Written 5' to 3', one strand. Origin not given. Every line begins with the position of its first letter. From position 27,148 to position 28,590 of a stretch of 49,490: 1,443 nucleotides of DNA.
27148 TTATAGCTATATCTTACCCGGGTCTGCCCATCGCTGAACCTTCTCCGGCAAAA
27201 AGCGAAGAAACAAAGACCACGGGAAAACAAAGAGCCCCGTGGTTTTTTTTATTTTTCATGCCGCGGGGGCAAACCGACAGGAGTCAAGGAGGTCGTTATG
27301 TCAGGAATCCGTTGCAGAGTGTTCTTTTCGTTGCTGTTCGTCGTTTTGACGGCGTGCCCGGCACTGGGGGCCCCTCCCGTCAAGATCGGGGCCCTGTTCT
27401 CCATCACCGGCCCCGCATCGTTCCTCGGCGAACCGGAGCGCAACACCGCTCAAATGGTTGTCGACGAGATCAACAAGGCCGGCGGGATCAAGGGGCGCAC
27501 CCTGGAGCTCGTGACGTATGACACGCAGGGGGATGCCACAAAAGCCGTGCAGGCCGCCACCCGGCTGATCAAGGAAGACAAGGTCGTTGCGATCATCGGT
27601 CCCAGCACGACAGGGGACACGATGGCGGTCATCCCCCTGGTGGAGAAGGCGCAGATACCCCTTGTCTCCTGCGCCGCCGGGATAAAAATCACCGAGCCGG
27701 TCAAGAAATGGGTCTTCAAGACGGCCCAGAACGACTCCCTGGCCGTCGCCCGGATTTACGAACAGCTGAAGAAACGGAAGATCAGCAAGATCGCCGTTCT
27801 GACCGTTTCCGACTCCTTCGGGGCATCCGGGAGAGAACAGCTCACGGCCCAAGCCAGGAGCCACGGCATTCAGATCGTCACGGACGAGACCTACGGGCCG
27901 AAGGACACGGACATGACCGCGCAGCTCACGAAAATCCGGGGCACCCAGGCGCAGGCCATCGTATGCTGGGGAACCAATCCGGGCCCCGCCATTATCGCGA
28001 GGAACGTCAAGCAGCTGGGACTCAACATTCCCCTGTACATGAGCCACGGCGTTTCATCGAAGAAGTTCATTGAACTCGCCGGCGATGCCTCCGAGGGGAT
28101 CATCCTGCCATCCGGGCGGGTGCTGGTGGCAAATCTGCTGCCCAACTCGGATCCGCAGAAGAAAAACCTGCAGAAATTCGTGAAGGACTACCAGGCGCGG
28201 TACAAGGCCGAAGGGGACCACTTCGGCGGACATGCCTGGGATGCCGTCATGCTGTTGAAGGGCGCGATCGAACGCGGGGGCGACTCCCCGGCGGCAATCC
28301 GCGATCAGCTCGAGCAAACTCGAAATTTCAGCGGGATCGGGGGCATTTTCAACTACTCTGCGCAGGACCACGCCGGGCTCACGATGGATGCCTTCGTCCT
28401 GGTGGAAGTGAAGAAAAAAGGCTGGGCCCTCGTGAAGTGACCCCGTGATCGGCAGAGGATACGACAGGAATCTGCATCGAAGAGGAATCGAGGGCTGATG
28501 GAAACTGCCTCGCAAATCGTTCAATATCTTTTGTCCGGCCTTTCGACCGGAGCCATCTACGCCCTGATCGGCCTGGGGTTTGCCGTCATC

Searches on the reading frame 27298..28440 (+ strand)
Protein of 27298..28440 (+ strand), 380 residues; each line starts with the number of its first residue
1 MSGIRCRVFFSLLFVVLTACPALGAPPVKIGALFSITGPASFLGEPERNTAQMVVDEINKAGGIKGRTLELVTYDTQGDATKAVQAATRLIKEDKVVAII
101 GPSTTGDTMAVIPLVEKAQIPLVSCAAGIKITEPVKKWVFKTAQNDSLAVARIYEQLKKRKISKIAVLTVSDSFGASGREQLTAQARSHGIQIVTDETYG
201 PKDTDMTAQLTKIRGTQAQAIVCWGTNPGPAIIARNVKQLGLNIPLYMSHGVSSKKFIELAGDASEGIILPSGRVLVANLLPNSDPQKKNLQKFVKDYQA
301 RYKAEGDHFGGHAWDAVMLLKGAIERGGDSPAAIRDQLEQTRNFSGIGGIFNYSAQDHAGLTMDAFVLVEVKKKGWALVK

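Call 7: search_protein_families(library=pfam, proteins=[window:27298-28440:+])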
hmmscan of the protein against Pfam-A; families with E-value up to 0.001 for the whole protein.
window:27298-28440:+ (380 aa): 4 families
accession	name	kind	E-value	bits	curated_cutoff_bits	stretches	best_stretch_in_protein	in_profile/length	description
PF13458.12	Peripla_BP_6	-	9.2e-69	233.1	31.7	1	27-375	1-342/343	Periplasmic binding protein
PF01094.35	ANF_receptor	-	4.1e-27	95.6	25.4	1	49-328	4-294/353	Receptor family ligand binding region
PF13433.12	Peripla_BP_5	-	4.8e-21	75.7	27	1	28-223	1-194/363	Periplasmic binding protein domain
PF13407.12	Peripla_BP_4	-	0.00081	19.5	35.1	0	55-242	20-207/258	Periplasmic binding protein domain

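Call 9: find_related_loci(query=window:27298-28440:+, collection=genome_contigs, flank=3000)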
Query window:27298-28440:+ (380 aa) in genome_contigs; peptide patterns used: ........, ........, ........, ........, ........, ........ (x = any residue, [..] = any of these).
599 stretches matched a pattern (row limit reached: there are more); 535 encode a relative of the query (tblastn E <= 1e-3); the best 80 are kept; 80 distinct loci.
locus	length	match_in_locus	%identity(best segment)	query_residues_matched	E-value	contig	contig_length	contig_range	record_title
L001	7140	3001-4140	82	1-380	0e+0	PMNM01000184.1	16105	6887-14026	MAG: Syntrophaceae bacterium isolate fen_1087 73.20100900_E3D.6_contig_1873, whole genome shotgun sequence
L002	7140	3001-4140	81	1-380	0e+0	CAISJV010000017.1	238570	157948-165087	MAG: uncultured delta proteobacterium isolate AlinenLipids_bin-9048 genome assembly, contig: bin-9048:17/95, whole genom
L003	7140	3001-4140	81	1-380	0e+0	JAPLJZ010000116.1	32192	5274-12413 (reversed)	MAG: Deltaproteobacteria bacterium isolate LacPavin_0419_WC70S_MAG_52_23 LacPavin_0419_WC70S_scaffold_416931, whole geno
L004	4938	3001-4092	82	17-380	0e+0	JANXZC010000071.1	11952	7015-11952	MAG: Syntrophus sp. (in: bacteria) isolate GL140_4_metabat_222 GL140_4_k141_493814, whole genome shotgun sequence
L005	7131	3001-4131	79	4-380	0e+0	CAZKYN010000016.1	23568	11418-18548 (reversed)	MAG TPA_asm: uncultured Syntrophaceae bacterium isolate binchicken_co20_89 genome assembly, contig: NODE_4366_length_235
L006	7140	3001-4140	80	1-380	0e+0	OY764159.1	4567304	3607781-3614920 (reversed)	MAG: Syntrophales bacterium isolate 28fc5764-0b9a-428c-a12f-8ca866e14e1d genome assembly, chromosome: 1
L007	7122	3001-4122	79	10-380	0e+0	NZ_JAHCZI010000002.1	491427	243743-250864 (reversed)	Geobacter hydrogenophilus strain DSM 13691 NODE_2_length_491427_cov_225.350860, whole genome shotgun sequence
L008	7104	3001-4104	80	13-380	0e+0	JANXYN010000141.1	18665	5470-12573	MAG: Geobacteraceae bacterium isolate GL140_3_metabat_43 GL140_3_k141_2666562, whole genome shotgun sequence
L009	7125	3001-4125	78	6-379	0e+0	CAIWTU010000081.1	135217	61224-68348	MAG: uncultured Geobacter sp. isolate AlinenLipids_bin-4213 genome assembly, contig: bin-4213:081/171, whole genome shot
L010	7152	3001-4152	76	1-380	0e+0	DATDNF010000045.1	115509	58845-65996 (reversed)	MAG TPA_asm: Geobacteraceae bacterium isolate SMAG_U430 k141_1268128, whole genome shotgun sequence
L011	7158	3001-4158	76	2-380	0e+0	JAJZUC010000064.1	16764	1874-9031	MAG: Deltaproteobacteria bacterium isolate SKS4.bin16 NODE_5113_length_16764_cov_3.512713, whole genome shotgun sequence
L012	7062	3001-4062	81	27-380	0e+0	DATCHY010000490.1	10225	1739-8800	MAG TPA_asm: Geomonas sp. isolate SMAG_U7845 k141_1116062, whole genome shotgun sequence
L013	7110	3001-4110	78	8-380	0e+0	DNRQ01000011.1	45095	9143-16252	MAG TPA_asm: Geobacter sp. isolate UBA9976 contig_4978, whole genome shotgun sequence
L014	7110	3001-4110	77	11-380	0e+0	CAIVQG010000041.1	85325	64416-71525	MAG: uncultured delta proteobacterium isolate AlinenLipids_bin-4002 genome assembly, contig: bin-4002:41/83, whole genom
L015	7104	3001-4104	79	13-380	0e+0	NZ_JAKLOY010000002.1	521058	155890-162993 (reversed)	Geomonas sp. Red32 Scaffold2, whole genome shotgun sequence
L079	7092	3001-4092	76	16-380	0e+0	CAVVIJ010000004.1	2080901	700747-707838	MAG: uncultured delta proteobacterium isolate MFD02923.bin.1.133 genome assembly, contig: contig_7700, whole genome shot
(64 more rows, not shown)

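Call 38: search_solved_structures(query=window:27298-28440:+, max_evalue=1e-10)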
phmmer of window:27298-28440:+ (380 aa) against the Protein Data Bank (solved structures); distinct sequences matched with E-value up to 1e-10: 30.
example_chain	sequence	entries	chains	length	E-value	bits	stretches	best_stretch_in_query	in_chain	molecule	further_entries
3sg0_A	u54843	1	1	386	1.4e-43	152.6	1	18-374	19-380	Extracellular ligand-binding receptor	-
4dqd_A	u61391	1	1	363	3.3e-43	151.3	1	28-374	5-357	Extracellular ligand-binding receptor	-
3uk0_A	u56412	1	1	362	3e-40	141.6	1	28-380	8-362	Extracellular ligand-binding receptor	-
3ukj_A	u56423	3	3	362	1e-38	136.6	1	28-380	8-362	Extracellular ligand-binding receptor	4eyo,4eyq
3tx6_A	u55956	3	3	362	1.2e-38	136.4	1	28-380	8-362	Putative branched-chain amino acid transport system substrate-binding protein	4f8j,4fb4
4jb0_A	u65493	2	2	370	1.4e-38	136.1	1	28-380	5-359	branched-chain amino acid transport system substrate-binding protein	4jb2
7ylt_B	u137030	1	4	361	8.4e-37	130.3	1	28-380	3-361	Putative ABC transporter, substrate-binding protein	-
4gnr_A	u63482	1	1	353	2e-36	129.1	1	27-358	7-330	ABC transporter substrate-binding protein-branched chain amino acid transport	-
4q6w_A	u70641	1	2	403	5.8e-33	117.6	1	13-375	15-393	Putative leu/ile/val-binding protein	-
4mpt_A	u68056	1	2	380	4.2e-31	111.5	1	25-375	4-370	Putative leu/ile/val-binding protein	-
3td9_A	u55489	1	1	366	4.5e-28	101.5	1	28-357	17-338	Branched chain amino acid ABC transporter, periplasmic amino acid-binding protein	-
3hut_A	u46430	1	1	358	8.2e-24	87.5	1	31-356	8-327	putative branched-chain amino acid ABC transporter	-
4n0q_A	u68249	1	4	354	3.5e-22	82.2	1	28-355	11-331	Leu/Ile/Val-binding protein homolog 3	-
4obb_A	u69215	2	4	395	1.3e-20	77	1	28-319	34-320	Amino acid/amide ABC transporter substrate-binding protein, HAAT family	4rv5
4nqr_A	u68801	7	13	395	2.4e-20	76.1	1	28-319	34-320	Amino acid/amide ABC transporter substrate-binding protein, HAAT family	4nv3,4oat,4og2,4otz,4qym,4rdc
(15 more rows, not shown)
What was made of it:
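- On LIV-I branched-chain amino acid transporter (LivJ/LivK binding proteins): The PDB neighbours are aromatic-acid binders at E 1e-43 to 1e-38, against 1e-15 for LivJ/LivK (call 38).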

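Call 43: find_encoding_contigs(protein=window:27298-28440:+, flank=1500, max_places=10)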
Protein window:27298-28440:+ (380 aa): 1 contig read that carries it; 1 place shown.
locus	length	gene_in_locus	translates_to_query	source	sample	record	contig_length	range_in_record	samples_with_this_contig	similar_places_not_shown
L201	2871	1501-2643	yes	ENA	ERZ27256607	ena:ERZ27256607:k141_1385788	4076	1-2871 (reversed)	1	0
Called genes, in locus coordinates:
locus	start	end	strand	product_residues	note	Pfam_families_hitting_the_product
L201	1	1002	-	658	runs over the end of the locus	PF00999:Na_H_Exchanger, PF02254:TrkA_N, PF02080:TrkA_C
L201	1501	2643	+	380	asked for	PF13433:Peripla_BP_5, PF13458:Peripla_BP_6, PF01094:ANF_receptor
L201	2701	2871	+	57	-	?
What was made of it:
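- Tried and rejected: An exact look-up of the window's LivK found only one other contig, with an identical leader (call 43).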

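Call 44: find_homologous_proteins(query=window:27298-28440:+, max_evalue=1e-100)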
Query window:27298-28440:+ (380 aa): 6866 proteins with E <= 1e-100 among 8000 candidates; the best 120 are listed.
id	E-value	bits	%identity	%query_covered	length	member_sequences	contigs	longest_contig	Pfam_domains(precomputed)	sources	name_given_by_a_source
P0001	3.0e-248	841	100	100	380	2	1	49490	PF01094.35,PF13433.13,PF13458.13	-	-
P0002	2.5e-238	808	96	100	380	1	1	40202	PF01094.35,PF13433.13,PF13458.13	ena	-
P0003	4.2e-238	807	95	100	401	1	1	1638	PF01094.35,PF13433.13,PF13458.13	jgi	jgi:branched-chain amino acid transport system substrate-binding protein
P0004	2.1e-236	802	94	100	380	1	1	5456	PF01094.35,PF13433.13,PF13458.13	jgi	-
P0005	2.5e-236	801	95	100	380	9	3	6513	PF01094.35,PF13433.13,PF13458.13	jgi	jgi:branched-chain amino acid transport system substrate-binding protein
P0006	9.7e-230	780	93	100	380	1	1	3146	PF01094.35,PF13433.13,PF13458.13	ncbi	-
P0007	3.2e-228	775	92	100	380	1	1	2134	PF01094.35,PF13433.13,PF13458.13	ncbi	-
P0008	1.6e-221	753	89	100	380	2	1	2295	PF01094.35,PF13433.13,PF13458.13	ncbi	-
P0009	1.0e-219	747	88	100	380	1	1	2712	PF01094.35,PF13433.13,PF13458.13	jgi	jgi:branched-chain amino acid transport system substrate-binding protein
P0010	2.2e-219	746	95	93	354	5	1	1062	PF01094.35,PF13433.13,PF13458.13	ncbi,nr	ncbi:ABC transporter substrate-binding protein, partial [bacterium]|nr:ABC transporter substrate-bin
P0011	1.1e-208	711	85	96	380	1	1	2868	PF01094.35,PF13433.13,PF13458.13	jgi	jgi:branched-chain amino acid transport system substrate-binding protein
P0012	3.0e-206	703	82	98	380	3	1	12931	PF01094.35,PF13433.13,PF13458.13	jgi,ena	-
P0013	3.6e-206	702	82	99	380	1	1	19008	PF01094.35,PF13433.13,PF13458.13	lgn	-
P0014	5.9e-206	702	82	98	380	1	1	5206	PF01094.35,PF13433.13,PF13458.13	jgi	jgi:branched-chain amino acid transport system substrate-binding protein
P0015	7.6e-206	701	85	95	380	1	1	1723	PF01094.35,PF13433.13,PF13458.13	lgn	-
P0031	4.8e-204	695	81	100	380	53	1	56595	PF01094.35,PF13433.13,PF13458.13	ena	-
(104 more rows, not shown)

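Call 45: find_encoding_contigs(protein=P0002, flank=800, max_places=3)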
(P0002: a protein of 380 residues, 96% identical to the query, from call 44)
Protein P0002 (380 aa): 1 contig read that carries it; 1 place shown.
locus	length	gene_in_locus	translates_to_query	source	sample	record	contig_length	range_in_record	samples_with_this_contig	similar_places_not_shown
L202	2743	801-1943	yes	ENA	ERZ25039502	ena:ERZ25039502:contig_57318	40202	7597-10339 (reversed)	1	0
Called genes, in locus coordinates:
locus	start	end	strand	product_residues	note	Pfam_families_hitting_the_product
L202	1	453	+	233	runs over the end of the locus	PF00528:BPD_transp_1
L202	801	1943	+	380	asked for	PF13433:Peripla_BP_5, PF13458:Peripla_BP_6, PF01094:ANF_receptor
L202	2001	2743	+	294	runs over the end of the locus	PF02653:BPD_transp_2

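Call 46: find_encoding_contigs(protein=P0004, flank=800, max_places=3)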
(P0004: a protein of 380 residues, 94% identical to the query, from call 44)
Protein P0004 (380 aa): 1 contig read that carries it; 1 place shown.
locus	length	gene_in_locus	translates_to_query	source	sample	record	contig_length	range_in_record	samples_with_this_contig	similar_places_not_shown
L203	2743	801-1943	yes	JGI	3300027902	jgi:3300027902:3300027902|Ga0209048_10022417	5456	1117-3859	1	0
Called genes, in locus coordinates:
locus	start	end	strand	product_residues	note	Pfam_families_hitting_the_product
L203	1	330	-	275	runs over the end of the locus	PF01177:Asp_Glu_race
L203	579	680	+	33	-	-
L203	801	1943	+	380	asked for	PF13433:Peripla_BP_5, PF13458:Peripla_BP_6, PF01094:ANF_receptor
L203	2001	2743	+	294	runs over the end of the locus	PF02653:BPD_transp_2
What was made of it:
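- A gene caller called it in L203 (call 46).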

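Call 47: find_encoding_contigs(protein=P0005, flank=800, max_places=3)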
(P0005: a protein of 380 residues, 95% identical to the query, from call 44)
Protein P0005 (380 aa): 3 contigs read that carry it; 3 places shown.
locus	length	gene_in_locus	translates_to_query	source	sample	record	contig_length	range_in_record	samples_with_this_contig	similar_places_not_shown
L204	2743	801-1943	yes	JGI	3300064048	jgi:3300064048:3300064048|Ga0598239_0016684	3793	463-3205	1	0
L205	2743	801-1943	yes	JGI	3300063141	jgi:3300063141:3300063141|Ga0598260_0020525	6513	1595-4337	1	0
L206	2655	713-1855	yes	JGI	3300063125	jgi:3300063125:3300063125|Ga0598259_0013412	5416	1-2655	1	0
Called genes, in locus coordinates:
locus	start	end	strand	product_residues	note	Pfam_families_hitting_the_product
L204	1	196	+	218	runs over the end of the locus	?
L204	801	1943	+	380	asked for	PF13433:Peripla_BP_5, PF13458:Peripla_BP_6, PF01094:ANF_receptor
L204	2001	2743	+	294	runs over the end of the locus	PF02653:BPD_transp_2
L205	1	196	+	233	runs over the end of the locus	PF00528:BPD_transp_1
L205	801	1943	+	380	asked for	PF13433:Peripla_BP_5, PF13458:Peripla_BP_6, PF01094:ANF_receptor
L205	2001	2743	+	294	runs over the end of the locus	PF02653:BPD_transp_2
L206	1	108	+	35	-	?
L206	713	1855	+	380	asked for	PF13433:Peripla_BP_5, PF13458:Peripla_BP_6, PF01094:ANF_receptor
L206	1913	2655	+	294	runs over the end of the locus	PF02653:BPD_transp_2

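Call 48: find_encoding_contigs(protein=P0006, flank=800, max_places=3)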
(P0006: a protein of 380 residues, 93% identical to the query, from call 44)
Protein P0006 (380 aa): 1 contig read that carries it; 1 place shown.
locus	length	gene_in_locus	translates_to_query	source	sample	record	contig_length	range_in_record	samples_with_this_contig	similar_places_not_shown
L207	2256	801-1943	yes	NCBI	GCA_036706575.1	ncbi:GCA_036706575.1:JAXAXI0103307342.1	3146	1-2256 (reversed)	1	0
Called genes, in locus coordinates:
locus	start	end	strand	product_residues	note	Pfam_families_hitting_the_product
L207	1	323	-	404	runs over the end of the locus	?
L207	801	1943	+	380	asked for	PF13433:Peripla_BP_5, PF13458:Peripla_BP_6, PF01094:ANF_receptor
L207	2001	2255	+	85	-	?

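Call 60: search_solved_structures(query=window:27298-28440:+, max_evalue=1e-37, show_alignments=5)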
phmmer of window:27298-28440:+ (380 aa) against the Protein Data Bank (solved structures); distinct sequences matched with E-value up to 1e-37: 6.
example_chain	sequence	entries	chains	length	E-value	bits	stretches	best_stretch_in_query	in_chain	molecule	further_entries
3sg0_A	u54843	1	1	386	1.4e-43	152.6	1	18-374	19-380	Extracellular ligand-binding receptor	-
4dqd_A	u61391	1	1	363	3.3e-43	151.3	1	28-374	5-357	Extracellular ligand-binding receptor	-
3uk0_A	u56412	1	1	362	3e-40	141.6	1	28-380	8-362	Extracellular ligand-binding receptor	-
3ukj_A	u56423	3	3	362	1e-38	136.6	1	28-380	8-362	Extracellular ligand-binding receptor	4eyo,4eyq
3tx6_A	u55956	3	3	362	1.2e-38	136.4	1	28-380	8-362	Putative branched-chain amino acid transport system substrate-binding protein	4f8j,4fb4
4jb0_A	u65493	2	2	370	1.4e-38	136.1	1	28-380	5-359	branched-chain amino acid transport system substrate-binding protein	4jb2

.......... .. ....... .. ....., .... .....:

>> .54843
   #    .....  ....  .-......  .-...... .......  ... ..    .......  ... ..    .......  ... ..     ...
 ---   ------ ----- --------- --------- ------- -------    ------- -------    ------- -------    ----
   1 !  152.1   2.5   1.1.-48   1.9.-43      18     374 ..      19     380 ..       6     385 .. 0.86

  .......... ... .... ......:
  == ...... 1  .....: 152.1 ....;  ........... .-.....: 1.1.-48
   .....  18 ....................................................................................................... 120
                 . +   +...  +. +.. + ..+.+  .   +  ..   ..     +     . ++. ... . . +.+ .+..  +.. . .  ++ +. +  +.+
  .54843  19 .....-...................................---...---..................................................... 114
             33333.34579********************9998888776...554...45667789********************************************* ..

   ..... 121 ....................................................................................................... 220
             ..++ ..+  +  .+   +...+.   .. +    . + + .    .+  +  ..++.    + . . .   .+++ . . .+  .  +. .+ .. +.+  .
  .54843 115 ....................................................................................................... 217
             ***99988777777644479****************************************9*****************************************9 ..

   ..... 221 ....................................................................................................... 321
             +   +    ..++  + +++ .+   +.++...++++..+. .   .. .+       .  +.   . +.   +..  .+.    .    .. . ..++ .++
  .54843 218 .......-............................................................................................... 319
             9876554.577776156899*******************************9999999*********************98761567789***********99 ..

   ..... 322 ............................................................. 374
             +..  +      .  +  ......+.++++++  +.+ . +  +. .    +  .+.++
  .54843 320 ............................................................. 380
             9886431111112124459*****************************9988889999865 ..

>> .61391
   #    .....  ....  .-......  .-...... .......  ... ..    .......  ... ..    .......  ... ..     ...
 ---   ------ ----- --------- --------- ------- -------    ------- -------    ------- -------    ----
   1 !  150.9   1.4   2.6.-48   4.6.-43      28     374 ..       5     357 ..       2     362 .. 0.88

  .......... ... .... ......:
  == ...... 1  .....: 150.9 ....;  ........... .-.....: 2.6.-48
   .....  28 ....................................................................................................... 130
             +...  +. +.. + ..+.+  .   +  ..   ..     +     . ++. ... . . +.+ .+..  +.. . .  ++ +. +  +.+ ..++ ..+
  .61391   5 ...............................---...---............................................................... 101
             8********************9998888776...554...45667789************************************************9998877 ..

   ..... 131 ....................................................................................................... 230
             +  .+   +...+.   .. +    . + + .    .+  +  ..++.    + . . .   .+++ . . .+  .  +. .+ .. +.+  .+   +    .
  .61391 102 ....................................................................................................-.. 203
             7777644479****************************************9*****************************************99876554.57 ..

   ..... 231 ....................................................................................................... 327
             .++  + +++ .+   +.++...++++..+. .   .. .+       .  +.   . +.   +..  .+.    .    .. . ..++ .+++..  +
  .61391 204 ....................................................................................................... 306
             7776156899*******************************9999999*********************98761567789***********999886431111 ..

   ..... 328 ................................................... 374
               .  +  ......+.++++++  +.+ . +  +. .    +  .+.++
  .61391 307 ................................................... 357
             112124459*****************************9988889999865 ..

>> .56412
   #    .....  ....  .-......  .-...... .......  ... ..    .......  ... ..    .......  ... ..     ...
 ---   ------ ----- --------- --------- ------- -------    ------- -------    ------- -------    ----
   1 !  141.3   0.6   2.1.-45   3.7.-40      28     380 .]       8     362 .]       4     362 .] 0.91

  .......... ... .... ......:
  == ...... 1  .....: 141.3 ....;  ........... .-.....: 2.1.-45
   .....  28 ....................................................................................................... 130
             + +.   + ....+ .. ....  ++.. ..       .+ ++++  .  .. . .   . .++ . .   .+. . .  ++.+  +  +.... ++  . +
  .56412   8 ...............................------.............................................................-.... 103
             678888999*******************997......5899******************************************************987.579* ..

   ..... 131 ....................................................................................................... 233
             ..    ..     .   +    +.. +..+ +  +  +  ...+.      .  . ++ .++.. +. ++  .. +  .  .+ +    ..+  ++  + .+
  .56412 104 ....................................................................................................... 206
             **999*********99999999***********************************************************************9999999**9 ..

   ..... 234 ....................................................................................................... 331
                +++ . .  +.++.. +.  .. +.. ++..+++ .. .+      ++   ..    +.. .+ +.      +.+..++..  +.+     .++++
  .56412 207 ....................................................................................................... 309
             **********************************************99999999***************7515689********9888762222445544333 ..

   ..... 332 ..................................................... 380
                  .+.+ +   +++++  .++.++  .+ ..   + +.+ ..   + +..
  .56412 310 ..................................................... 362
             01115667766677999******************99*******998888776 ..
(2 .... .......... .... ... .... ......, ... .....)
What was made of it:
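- Tried and rejected: I did not map CouP's ligand-contact residues onto the window's binding protein, because the numbering could not be transferred reliably from the printed alignment (call 60).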

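Call 63: find_encoding_contigs(protein=P0002, flank=10000, max_places=1)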
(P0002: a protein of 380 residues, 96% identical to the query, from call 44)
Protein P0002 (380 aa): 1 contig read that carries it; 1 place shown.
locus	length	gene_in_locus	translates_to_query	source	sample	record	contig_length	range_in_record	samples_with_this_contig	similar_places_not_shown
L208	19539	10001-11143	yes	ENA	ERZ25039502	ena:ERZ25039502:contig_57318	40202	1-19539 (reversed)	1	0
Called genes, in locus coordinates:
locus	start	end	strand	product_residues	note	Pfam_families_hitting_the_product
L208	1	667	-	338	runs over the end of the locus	PF04055:Radical_SAM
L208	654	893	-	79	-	-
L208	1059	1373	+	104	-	PF01327:Pep_deformylase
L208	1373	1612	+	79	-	PF01327:Pep_deformylase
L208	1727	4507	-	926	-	PF06808:DctM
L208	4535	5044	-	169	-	PF08905:DUF1850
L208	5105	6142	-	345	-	PF16868:NMT1_3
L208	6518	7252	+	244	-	PF02463:SMC_N (weak), PF00005:ABC_tran, PF09818:ABC_ATPase (faint), PF13401:AAA_22 (faint), PF13304:AAA_21 (weak)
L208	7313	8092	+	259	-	PF00497:SBP_bac_3, PF10613:Lig_chan-Glu_bd (weak), PF12974:Phosphonate-bd (faint)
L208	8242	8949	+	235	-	PF00528:BPD_transp_1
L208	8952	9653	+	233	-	PF00528:BPD_transp_1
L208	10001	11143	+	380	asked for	PF13433:Peripla_BP_5, PF13458:Peripla_BP_6, PF01094:ANF_receptor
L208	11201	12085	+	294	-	PF02653:BPD_transp_2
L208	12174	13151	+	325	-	PF02653:BPD_transp_2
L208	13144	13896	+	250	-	PF00005:ABC_tran, PF13304:AAA_21 (faint), PF12399:BCA_ABC_TP_C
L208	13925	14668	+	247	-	PF00005:ABC_tran, PF13304:AAA_21 (faint), PF12399:BCA_ABC_TP_C (faint)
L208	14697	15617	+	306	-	PF00501:AMP-binding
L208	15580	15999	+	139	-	PF14535:AMP-binding_C_2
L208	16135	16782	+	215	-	-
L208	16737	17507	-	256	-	PF02673:BacA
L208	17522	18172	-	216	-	PF09335:VTT_dom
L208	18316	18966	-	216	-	PF02254:TrkA_N, PF03446:NAD_binding_2 (weak), PF02080:TrkA_C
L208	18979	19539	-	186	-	?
